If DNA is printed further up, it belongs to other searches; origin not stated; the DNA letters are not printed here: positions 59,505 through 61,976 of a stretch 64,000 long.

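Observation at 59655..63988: Multiheme cytochrome translationally coupled to an Fe(III)/thiamine-type ABC importer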

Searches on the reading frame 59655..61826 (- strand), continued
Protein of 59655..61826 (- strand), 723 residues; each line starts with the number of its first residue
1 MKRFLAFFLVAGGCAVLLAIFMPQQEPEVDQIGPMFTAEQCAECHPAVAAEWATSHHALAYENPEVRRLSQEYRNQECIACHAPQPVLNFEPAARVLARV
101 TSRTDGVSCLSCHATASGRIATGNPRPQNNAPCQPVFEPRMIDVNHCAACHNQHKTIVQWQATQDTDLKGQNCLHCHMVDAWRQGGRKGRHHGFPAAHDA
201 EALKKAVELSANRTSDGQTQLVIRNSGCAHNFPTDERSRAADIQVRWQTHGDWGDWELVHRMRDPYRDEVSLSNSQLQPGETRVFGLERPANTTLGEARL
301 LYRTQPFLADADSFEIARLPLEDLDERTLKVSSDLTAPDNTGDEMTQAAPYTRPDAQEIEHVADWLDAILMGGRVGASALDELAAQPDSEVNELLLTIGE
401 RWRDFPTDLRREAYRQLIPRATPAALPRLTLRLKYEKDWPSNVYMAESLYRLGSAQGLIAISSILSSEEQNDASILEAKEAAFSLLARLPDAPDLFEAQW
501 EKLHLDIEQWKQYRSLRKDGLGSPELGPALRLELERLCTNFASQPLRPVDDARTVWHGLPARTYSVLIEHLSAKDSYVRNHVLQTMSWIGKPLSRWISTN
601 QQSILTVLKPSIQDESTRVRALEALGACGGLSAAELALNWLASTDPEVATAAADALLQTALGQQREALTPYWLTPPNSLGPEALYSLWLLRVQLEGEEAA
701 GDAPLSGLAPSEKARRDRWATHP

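Call 81: search_protein_families(library=pfam, proteins=[L166:7791-8444:+, L166:8455-9363:+, L166:9402-10877:+, L166:10950-12269:+, L167:7588-9195:+, L167:9143-11569:+, L167:11583-13130:+, L155:5587-6522:+, L155:7644-8258:+, L155:8403-9647:+], max_evalue=0.0001)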
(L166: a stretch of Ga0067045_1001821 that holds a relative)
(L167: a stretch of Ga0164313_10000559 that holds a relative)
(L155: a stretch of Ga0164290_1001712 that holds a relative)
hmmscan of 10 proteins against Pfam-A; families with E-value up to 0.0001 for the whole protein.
L166:7791-8444:+ (217 aa): 1 family
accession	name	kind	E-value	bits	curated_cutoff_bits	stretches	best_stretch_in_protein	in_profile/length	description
PF01862.21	PvlArgDC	-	1.5e-60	204.1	22.7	1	38-214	1-160/161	Pyruvoyl-dependent arginine decarboxylase (PvlArgDC)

L166:8455-9363:+ (302 aa): 1 family
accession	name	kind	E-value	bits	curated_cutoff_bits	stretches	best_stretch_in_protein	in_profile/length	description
PF00491.26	Arginase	-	2.5e-68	231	22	1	33-294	2-279/280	Arginase family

L166:9402-10877:+ (491 aa): 0 families

L166:10950-12269:+ (439 aa): 1 family
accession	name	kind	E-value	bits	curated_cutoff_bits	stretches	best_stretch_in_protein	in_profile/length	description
PF01212.27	Beta_elim_lyase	-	9.7e-74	248.7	27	1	34-405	1-287/288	Beta-eliminating lyase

L167:7588-9195:+ (535 aa): 2 families
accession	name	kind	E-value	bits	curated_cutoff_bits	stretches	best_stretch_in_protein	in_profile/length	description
PF22551.1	TY-Chap1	-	2.6e-18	66.3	27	1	425-532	26-130/132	T3SS (YopN, CesT) and YbjN peptide-binding chaperone 1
PF10722.14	YbjN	-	1.5e-07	32.2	22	1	424-523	25-125/126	Putative bacterial sensory transduction regulator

L167:9143-11569:+ (808 aa): 18 families
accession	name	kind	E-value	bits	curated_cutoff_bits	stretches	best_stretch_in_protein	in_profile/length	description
PF07724.20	AAA_2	-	1.7e-52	178.3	27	1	511-689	1-166/166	AAA domain (Cdc48 subfamily)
PF00004.35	AAA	-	3e-17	63.7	21.2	2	517-634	2-109/131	ATPase family associated with various cellular activities (AAA)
PF07728.20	AAA_5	-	5.5e-17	62.5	22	1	516-636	2-124/139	AAA domain (dynein-related subfamily)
PF13401.12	AAA_22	-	6.2e-12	46.4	27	1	513-610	5-109/130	AAA domain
PF13191.12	AAA_16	-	2.6e-10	41.5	32.6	0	220-320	1-142/167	AAA ATPase domain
PF10431.15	ClpB_D2-small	-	5e-10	39.7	21.9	1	695-770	1-76/81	C-terminal, D2-small domain, of ClpB protein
PF05729.18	NACHT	-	8.8e-07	29.3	26.7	0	243-278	3-39/167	NACHT domain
PF20720.3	nSTAND3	-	1.2e-06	28.8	27.2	0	514-549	18-53/155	Novel STAND NTPase 3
PF02367.23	TsaE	-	2.4e-06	27.9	26.6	0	239-264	20-45/128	Threonylcarbamoyl adenosine biosynthesis protein TsaE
PF12775.13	AAA_7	-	4e-06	26.9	25.8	0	516-563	36-83/181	P-loop containing dynein motor region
PF00158.32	Sigma54_activat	-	5.8e-06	26.5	20.2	0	516-615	25-123/168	Sigma-54 interaction domain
PF17871.7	AAA_lid_9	-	1.6e-05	25.2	22.8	1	393-455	13-75/104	AAA lid domain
PF13671.12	AAA_33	-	5.6e-05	23.9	27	0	515-538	1-24/143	AAA domain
PF05763.18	DUF835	-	6.3e-05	23.2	33.1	0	293-358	59-124/136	Protein of unknown function (DUF835)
PF25201.1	nSTAND6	-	6.4e-05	23.5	27.7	0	222-268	2-46/148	Novel STAND NTPase 6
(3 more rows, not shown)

L167:11583-13130:+ (515 aa): 0 families

L155:5587-6522:+ (311 aa): 1 family
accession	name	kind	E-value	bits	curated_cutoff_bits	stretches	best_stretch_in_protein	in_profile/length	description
PF01578.25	Cytochrom_C_asm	-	2.1e-07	31.2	29.9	1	81-193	42-158/212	Cytochrome C assembly protein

L155:7644-8258:+ (204 aa): 1 family
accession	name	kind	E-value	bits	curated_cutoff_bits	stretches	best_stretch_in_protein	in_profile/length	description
PF00080.25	Sod_Cu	-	5.6e-42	143.7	28.9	1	57-182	1-133/133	Copper/zinc superoxide dismutase (SODC)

L155:8403-9647:+ (414 aa): 0 families

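Call 90: search_protein_families(library=pfam, proteins=[P0142, P0012, P0011, P0101, P0129], max_evalue=0.001)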
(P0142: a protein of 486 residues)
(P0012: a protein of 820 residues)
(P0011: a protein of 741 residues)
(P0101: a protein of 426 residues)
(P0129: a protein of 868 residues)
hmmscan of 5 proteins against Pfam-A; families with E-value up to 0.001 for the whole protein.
P0142 (486 aa): 3 families
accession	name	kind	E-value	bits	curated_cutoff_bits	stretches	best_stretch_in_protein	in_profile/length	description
PF00005.33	ABC_tran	-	1.2e-30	107.3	25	1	24-174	1-137/137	ABC transporter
PF13304.12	AAA_21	-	1e-07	32.8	27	0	36-58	1-23/304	AAA domain, putative AbiEii toxin, Type IV TA system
PF02335.20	Cytochrom_C552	-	0.00059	19.4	24.1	0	313-352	228-267/438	Cytochrome c552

P0012 (820 aa): 10 families
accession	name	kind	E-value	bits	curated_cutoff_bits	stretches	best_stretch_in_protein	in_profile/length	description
PF13646.12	HEAT_2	-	4.1e-18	65.9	27.7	3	649-732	4-88/88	HEAT repeats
PF02985.28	HEAT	-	6.5e-11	41.9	23.5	0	709-733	2-26/31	HEAT repeat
PF13513.12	HEAT_EZ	-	6.3e-09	36.6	27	0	670-703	20-55/55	HEAT-like repeat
PF03130.22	HEAT_PBS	-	3.2e-08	33.7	20.9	2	692-718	1-27/27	PBS lyase HEAT-like repeat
PF03264.19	Cytochrom_NNT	-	7e-08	32.8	24.1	1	167-204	34-75/174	NapC/NirT cytochrome c family, N-terminal region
PF13435.11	Cytochrome_C554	-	1e-06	30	20.8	1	67-140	1-83/84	Cytochrome c554 and c-prime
PF14522.11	Cytochrome_C7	-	1.2e-05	25.5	24.8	0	64-140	12-66/67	Cytochrome c7 and related cytochrome c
PF22113.1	Mtrc-MtrF_II-IV_dom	-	0.00011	22.2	30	0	125-204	73-166/176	Outer membrane cytochrome MtrC/MtrF-like, domains II/IV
PF02335.20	Cytochrom_C552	-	0.00045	19.7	24.1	0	177-210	227-260/438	Cytochrome c552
PF14537.11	Cytochrom_c3_2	-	0.00095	20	25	0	103-201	7-78/79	Cytochrome c3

P0011 (741 aa): 5 families
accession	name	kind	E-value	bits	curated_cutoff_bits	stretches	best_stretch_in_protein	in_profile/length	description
PF13646.12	HEAT_2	-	8.5e-12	45.6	27.7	2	629-694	12-77/88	HEAT repeats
PF22113.1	Mtrc-MtrF_II-IV_dom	-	1.6e-07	31.4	30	0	105-183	75-167/176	Outer membrane cytochrome MtrC/MtrF-like, domains II/IV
PF13435.11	Cytochrome_C554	-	4.7e-05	24.7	20.8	1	45-118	1-83/84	Cytochrome c554 and c-prime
PF14522.11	Cytochrome_C7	-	0.00012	22.2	24.8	0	43-118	13-66/67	Cytochrome c7 and related cytochrome c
PF03130.22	HEAT_PBS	-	0.00087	20.1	20.9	0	664-690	1-27/27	PBS lyase HEAT-like repeat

P0101 (426 aa): 4 families
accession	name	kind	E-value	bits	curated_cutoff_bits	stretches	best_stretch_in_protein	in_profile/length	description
PF13435.11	Cytochrome_C554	-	2.7e-09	38.3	20.8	1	58-134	1-84/84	Cytochrome c554 and c-prime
PF22113.1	Mtrc-MtrF_II-IV_dom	-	3.1e-07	30.5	30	1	124-202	79-165/176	Outer membrane cytochrome MtrC/MtrF-like, domains II/IV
PF14522.11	Cytochrome_C7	-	1.4e-06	28.5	24.8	0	55-133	12-66/67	Cytochrome c7 and related cytochrome c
PF09699.15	Paired_CXXCH_1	-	0.00086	19.4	20.6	0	161-202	3-38/41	Doubled CXXCH motif (Paired_CXXCH_1)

P0129 (868 aa): 5 families
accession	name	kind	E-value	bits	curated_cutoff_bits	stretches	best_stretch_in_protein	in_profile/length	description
PF13646.12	HEAT_2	-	2.2e-23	82.8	27.7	3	721-777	13-69/88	HEAT repeats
PF03130.22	HEAT_PBS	-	1.7e-07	31.5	20.9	0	755-772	1-18/27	PBS lyase HEAT-like repeat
PF14522.11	Cytochrome_C7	-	9.8e-07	29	24.8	1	61-137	12-66/67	Cytochrome c7 and related cytochrome c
PF02985.28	HEAT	-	2.1e-05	24.8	23.5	0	741-767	2-28/31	HEAT repeat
PF22113.1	Mtrc-MtrF_II-IV_dom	-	6.3e-05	23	30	0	58-109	116-166/176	Outer membrane cytochrome MtrC/MtrF-like, domains II/IV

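Call 93: find_encoding_contigs(protein=P0052, flank=8000, max_places=3)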
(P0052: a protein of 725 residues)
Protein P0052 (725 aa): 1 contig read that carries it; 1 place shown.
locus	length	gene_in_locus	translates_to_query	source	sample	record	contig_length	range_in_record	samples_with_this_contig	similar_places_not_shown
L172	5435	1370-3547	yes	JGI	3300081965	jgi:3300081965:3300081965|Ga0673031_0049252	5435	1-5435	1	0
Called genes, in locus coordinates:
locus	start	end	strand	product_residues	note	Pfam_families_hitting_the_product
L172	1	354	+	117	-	?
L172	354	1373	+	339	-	PF14522:Cytochrome_C7 (faint), PF13435:Cytochrome_C554 (weak)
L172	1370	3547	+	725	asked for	PF02985:HEAT (faint), PF13646:HEAT_2 (weak), PF02424:ApbE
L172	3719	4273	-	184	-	PF11937:DUF3455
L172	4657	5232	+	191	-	PF07638:Sigma70_ECF, PF08281:Sigma70_r4_2 (weak)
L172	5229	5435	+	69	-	?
